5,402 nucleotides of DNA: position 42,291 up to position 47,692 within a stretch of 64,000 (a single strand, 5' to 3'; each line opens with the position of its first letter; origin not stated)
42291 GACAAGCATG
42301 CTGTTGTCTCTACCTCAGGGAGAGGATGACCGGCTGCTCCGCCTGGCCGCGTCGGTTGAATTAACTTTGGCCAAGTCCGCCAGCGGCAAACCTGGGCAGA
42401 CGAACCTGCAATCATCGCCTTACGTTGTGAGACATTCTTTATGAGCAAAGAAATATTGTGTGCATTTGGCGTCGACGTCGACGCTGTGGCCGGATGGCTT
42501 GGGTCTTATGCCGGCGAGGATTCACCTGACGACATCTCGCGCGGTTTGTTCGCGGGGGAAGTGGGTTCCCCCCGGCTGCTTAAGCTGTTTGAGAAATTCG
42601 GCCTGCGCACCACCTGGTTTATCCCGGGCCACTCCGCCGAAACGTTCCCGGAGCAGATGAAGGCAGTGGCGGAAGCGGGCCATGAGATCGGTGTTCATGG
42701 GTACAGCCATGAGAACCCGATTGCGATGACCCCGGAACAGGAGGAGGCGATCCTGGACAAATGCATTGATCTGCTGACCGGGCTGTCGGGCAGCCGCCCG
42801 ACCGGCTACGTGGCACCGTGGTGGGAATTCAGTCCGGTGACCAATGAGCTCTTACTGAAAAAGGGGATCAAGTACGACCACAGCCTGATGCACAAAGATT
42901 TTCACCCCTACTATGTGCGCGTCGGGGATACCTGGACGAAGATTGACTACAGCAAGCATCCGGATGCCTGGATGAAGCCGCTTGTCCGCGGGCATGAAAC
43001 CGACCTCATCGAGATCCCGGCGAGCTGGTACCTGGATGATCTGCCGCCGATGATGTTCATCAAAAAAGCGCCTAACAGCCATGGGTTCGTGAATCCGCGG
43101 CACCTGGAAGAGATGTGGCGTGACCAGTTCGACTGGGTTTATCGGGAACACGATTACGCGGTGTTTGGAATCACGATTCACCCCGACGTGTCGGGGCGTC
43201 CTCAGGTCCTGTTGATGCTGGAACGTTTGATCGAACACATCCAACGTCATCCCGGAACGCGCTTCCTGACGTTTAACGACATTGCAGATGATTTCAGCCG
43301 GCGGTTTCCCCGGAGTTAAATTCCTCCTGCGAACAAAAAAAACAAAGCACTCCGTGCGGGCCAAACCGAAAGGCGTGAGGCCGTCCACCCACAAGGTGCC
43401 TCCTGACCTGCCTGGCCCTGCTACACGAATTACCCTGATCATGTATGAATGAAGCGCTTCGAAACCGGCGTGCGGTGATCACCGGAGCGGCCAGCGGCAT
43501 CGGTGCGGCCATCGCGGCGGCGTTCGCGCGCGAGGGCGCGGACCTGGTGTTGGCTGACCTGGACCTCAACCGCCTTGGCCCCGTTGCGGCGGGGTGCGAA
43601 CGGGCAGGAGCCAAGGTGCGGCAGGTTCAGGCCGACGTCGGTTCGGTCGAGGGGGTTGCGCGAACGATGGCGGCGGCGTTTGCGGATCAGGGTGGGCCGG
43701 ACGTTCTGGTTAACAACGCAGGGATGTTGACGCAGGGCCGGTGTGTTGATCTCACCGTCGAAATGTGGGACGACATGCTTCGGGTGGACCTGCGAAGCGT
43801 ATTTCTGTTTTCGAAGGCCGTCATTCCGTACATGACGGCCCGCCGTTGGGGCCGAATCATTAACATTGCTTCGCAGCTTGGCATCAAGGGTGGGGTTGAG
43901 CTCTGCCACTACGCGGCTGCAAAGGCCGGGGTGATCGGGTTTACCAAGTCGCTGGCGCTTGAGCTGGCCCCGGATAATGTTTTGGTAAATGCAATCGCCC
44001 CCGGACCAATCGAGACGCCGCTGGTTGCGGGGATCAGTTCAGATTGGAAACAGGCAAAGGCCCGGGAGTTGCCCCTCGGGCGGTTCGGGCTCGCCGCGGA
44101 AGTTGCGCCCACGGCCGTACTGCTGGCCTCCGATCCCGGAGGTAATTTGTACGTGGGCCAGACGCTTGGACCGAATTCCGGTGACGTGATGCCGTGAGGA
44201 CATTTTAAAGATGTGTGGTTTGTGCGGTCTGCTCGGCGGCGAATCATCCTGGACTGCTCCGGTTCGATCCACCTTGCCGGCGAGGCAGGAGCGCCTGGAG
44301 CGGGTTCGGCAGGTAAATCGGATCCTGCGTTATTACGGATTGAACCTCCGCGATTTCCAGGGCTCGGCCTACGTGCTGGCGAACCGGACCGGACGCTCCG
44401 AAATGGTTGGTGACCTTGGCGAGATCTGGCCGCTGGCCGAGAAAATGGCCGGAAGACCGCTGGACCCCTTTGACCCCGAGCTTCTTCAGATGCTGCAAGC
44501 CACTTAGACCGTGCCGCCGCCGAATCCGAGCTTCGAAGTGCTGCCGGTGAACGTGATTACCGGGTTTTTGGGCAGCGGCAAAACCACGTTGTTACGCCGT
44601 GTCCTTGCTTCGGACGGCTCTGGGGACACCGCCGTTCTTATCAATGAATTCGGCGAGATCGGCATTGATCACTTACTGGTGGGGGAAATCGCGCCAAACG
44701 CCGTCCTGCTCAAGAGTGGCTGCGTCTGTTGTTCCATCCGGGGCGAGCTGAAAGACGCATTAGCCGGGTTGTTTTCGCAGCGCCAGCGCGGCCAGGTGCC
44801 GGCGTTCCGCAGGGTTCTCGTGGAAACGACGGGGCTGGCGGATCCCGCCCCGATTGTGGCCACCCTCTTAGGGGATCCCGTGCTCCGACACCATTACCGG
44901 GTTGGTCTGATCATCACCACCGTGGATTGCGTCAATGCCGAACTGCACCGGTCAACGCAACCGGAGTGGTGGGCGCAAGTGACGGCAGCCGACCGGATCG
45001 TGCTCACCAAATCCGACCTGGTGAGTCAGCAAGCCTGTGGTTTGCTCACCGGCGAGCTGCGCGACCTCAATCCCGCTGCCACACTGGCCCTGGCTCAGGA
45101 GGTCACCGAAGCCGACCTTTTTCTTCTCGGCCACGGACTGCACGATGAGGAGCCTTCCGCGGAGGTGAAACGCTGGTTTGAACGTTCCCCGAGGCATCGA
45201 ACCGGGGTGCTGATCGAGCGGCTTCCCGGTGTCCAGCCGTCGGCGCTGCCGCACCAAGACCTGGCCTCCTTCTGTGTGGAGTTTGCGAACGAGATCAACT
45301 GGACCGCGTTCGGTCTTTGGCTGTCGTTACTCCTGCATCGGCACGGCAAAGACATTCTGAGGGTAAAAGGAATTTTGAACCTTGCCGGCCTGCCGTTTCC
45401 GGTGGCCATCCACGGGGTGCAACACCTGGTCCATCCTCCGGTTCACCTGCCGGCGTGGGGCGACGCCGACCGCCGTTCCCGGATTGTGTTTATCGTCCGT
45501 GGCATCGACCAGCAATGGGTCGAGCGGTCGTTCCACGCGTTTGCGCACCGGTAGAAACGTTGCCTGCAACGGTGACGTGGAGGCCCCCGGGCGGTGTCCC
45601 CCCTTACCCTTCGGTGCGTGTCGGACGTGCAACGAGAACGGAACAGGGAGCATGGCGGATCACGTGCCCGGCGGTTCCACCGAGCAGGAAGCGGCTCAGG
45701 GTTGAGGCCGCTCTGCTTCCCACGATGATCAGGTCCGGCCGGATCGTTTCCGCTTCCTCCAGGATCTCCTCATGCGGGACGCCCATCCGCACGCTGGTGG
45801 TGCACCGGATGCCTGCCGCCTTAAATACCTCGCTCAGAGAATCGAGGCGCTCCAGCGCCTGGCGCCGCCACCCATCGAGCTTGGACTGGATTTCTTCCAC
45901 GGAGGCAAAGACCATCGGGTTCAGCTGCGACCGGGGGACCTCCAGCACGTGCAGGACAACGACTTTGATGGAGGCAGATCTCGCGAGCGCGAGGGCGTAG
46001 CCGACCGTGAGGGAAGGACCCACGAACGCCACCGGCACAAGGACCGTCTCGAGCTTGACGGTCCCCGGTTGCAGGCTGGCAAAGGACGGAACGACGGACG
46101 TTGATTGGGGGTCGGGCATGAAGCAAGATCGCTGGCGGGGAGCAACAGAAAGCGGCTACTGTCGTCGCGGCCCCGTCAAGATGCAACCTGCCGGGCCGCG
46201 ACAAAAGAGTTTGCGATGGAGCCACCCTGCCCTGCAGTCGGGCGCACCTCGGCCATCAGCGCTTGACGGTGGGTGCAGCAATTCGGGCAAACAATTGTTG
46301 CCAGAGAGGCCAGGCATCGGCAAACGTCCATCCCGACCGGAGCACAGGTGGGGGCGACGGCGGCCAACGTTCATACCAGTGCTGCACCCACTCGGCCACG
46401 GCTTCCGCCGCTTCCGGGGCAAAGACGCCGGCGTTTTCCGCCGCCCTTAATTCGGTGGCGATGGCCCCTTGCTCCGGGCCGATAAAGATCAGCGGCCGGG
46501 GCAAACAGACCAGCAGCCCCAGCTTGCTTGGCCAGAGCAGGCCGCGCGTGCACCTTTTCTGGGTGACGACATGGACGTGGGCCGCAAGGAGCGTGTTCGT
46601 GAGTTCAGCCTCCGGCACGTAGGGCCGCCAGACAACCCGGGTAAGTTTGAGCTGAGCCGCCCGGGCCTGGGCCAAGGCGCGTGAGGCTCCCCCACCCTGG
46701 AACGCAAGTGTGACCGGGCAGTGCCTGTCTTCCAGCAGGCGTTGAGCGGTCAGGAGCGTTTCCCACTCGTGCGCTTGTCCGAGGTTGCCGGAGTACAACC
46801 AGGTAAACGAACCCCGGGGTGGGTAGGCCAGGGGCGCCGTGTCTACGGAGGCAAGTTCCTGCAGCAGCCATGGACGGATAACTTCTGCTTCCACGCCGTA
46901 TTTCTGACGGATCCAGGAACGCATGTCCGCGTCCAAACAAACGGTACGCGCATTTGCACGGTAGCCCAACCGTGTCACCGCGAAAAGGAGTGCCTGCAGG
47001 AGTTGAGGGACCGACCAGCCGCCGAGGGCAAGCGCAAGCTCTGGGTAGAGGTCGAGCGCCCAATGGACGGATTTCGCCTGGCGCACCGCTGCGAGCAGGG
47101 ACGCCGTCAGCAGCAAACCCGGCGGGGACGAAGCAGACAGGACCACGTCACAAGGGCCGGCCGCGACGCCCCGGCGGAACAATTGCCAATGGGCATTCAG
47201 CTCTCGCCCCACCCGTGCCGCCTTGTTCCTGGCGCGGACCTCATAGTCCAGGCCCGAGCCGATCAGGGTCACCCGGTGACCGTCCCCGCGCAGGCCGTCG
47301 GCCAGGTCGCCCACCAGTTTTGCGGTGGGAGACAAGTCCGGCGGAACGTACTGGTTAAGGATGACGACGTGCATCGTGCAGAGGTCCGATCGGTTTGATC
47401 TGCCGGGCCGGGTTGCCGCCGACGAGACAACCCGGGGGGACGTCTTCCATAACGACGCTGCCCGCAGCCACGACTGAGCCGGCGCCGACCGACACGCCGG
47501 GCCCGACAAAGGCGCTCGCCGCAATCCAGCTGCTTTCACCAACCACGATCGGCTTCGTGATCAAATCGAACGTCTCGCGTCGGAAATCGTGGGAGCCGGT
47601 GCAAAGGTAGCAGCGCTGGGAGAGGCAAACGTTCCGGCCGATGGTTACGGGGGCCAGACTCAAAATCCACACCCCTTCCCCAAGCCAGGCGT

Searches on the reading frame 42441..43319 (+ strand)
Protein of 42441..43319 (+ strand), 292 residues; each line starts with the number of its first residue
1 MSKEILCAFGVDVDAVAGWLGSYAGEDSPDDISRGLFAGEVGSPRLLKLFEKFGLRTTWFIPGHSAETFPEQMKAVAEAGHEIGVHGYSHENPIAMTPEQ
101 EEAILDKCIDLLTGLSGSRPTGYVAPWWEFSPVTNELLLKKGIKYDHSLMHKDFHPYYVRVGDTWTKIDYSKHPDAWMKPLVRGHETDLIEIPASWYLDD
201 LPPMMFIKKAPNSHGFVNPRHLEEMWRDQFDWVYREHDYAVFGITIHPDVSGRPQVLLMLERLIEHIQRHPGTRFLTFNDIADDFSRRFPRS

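Call 40: search_protein_families(library=ncbifam, proteins=[window:42441-43319:+], max_evalue=0.00001)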
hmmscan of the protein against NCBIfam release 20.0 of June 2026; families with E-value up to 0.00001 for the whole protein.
window:42441-43319:+ (292 aa): 5 families
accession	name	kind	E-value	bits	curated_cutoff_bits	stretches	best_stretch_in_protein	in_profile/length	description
TIGR03212.1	uraD_N-term-dom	equivalog_domain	1.3e-22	80.3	424.6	2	41-162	77-196/297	allantoinase PuuE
TIGR03006.1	pepcterm_polyde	equivalog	2e-17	63.2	276.2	1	45-154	38-150/272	XrtA system polysaccharide deacetylase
NF045821.1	PgAcgDacpgdA1_Bac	equivalog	7.8e-11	41.4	400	1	43-122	103-182/282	peptidoglycan-N-acetylglucosamine deacetylase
TIGR02764.1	spore_ybaN_pdaB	equivalog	9.2e-10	38.6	237.4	1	45-126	23-104/191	polysaccharide deacetylase family sporulation protein PdaB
TIGR02873.1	spore_ylxY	hypoth_equivalog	5e-08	32.5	391.5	1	43-126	100-183/268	probable sporulation protein, polysaccharide deacetylase family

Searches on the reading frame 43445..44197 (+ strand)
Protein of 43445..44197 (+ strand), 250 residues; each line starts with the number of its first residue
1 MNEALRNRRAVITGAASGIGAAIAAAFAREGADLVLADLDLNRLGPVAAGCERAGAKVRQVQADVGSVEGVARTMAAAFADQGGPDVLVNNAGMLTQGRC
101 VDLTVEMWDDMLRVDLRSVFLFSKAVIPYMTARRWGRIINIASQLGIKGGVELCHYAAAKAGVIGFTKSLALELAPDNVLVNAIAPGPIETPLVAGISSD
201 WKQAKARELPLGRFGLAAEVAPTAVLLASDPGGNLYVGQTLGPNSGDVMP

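Call 40: search_protein_families(library=ncbifam, proteins=[window:43445-44197:+], max_evalue=0.00001)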
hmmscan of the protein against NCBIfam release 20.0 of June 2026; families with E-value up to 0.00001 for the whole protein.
window:43445-44197:+ (250 aa): 218 families (the best 25 are shown)
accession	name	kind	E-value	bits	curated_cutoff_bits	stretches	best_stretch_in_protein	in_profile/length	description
NF004198.0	PRK05653.1-3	equivalog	1.9e-62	210.9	296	1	3-241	3-240/248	3-oxoacyl-ACP reductase FabG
NF009466.0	PRK12826.1-2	subfamily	2.4e-57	194.2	222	1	6-249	2-246/248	3-oxoacyl-ACP reductase FabG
TIGR01830.1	3oxo_ACP_reduc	equivalog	2.9e-57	194.1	297.75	1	10-241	1-232/239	3-oxoacyl-[acyl-carrier-protein] reductase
NF004791.0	PRK06138.1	equivalog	1.7e-55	188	312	1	5-239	3-241/252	SDR family oxidoreductase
NF009468.0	PRK12826.1-4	equivalog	3.5e-55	187.4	318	1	2-250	2-250/256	SDR family oxidoreductase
NF005559.1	PRK07231.1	subfamily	5.3e-55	186.6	215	1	5-231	2-232/249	glucose 1-dehydrogenase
NF004197.0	PRK05653.1-1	equivalog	1.5e-54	185.3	332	1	1-249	1-248/249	3-oxoacyl-ACP reductase FabG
NF009093.0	PRK12429.1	subfamily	8.9e-54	182.5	258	1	5-200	3-198/259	3-hydroxybutyrate dehydrogenase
TIGR01963.1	PHB_DH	subfamily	4.3e-52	176.9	307.05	1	8-210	2-202/255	3-hydroxybutyrate dehydrogenase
NF005469.0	PRK07063.1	equivalog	1.2e-51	175.7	306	1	2-230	2-238/260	SDR family oxidoreductase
NF052558.1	MBtsdlDhBudC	equivalog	1.8e-51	175.2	270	1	7-231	3-226/250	meso-2,3-butanediol dehydrogenase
NF009546.0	PRK12935.1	equivalog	1.4e-50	172.2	418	1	5-247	4-245/247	acetoacetyl-CoA reductase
TIGR01829.1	AcAcCoA_reduct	subfamily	1.9e-50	171.8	302.1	1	10-249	3-242/242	acetoacetyl-CoA reductase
NF004202.0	PRK05653.2-2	equivalog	4.4e-50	170.6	333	1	1-250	1-250/259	3-oxoacyl-ACP reductase FabG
NF009464.0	PRK12824.1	subfamily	6.5e-50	170.1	269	1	8-249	3-244/245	3-oxoacyl-ACP reductase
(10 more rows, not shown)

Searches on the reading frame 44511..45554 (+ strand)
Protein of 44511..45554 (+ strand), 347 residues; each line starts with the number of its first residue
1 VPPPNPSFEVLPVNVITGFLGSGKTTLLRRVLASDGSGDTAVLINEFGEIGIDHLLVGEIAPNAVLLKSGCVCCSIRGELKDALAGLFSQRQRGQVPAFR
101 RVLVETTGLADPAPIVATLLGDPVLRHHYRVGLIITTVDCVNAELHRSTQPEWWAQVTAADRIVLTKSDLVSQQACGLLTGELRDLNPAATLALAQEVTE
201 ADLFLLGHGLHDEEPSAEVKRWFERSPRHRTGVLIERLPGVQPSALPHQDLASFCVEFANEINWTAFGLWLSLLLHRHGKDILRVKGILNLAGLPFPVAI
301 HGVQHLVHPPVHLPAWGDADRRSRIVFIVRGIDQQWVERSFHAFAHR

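Call 40: search_protein_families(library=ncbifam, proteins=[window:44511-45554:+], max_evalue=0.00001)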
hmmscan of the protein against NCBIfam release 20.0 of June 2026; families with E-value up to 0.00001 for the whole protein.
window:44511-45554:+ (347 aa): 4 families
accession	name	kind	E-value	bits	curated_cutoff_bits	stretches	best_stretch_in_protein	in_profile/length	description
NF008578.0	PRK11537.1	equivalog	6.5e-49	166.8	361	1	10-343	3-315/318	GTPase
TIGR02475.1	CobW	equivalog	7.5e-35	120.4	332.1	2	11-141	4-134/342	cobalamin biosynthesis protein CobW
NF038288.1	chaper_GTP_ZigA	equivalog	1.9e-23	83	600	1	11-142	1-137/390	zinc metallochaperone GTPase ZigA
NF041053.1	CobW_rel_Se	equivalog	1.5e-11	44.3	180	1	15-186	5-172/195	CobW-related selenoprotein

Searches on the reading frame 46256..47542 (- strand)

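Call 40: search_protein_families(library=ncbifam, proteins=[window:46256-47542:-], max_evalue=0.00001)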
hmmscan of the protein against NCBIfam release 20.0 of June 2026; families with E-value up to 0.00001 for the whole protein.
window:46256-47542:- (428 aa): 2 families
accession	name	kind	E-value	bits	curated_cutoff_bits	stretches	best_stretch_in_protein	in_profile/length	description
NF007640.0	PRK10307.1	subfamily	7.6e-14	51.4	276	1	247-387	231-367/411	WcaI family glycosyltransferase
TIGR04007.1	wcaI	equivalog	1.3e-07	30.7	800.45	1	247-347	233-331/407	colanic acid biosynthesis glycosyltransferase WcaI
